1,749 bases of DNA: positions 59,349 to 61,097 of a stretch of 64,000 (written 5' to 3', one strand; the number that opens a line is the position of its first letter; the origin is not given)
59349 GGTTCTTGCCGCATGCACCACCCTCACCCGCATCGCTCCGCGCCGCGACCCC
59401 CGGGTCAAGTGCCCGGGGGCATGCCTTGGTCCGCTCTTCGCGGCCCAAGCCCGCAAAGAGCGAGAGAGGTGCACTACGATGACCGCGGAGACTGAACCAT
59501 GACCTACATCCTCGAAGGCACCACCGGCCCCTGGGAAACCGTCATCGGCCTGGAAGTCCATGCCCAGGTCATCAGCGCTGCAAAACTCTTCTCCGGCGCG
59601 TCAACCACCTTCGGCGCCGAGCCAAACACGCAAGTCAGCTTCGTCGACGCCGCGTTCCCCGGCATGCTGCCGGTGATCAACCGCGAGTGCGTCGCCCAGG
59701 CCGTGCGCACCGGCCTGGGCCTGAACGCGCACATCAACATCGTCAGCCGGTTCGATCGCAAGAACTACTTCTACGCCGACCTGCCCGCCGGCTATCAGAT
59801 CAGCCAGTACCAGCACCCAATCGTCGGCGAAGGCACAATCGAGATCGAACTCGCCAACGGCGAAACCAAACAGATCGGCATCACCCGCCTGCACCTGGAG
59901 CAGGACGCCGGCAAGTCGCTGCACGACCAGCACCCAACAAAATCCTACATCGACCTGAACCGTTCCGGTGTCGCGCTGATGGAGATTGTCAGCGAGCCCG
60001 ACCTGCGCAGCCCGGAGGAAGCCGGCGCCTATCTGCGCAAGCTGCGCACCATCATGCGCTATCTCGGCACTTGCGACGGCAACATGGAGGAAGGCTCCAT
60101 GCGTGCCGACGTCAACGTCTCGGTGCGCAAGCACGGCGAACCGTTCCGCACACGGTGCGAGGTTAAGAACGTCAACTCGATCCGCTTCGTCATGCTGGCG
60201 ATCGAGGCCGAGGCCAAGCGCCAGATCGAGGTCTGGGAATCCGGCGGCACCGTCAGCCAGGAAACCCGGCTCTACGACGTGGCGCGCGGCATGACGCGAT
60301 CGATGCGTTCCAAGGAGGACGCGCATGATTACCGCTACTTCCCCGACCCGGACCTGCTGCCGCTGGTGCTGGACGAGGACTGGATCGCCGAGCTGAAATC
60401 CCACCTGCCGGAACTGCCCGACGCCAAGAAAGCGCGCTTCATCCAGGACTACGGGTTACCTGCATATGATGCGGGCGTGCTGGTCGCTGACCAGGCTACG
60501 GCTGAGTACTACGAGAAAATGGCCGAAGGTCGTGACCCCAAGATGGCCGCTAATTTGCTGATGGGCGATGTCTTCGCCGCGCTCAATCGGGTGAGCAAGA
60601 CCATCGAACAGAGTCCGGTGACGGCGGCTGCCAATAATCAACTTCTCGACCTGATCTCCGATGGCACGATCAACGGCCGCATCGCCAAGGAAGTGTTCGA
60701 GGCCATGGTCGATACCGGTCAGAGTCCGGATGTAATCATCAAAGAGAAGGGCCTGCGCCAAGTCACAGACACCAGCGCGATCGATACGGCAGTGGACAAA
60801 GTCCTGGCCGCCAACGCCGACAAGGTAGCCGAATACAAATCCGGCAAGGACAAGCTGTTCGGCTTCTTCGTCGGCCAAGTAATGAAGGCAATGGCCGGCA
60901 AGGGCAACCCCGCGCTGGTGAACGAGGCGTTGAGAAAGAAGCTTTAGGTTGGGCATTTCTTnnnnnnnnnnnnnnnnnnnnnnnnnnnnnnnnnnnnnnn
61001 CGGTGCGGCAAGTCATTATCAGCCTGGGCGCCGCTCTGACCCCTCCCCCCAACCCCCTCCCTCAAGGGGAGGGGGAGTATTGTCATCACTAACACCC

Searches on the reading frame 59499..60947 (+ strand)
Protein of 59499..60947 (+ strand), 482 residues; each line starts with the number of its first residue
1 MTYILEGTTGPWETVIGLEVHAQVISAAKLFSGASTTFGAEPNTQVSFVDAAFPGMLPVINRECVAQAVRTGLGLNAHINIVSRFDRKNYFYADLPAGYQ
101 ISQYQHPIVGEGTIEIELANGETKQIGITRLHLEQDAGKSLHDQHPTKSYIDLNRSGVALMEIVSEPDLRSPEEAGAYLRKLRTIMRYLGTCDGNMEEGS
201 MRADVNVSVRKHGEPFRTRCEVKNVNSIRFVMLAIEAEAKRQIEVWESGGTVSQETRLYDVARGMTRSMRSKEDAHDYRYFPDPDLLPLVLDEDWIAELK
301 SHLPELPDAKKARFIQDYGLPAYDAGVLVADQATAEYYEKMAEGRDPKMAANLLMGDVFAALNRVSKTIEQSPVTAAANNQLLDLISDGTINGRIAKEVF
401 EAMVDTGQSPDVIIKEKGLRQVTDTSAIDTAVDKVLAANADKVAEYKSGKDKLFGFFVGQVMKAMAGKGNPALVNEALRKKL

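Call 84: find_encoding_contigs(protein=window:59499-60947:+, flank=10000, max_places=4)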
Protein window:59499-60947:+ (482 aa): no gene with exactly this product is on record in the collection.
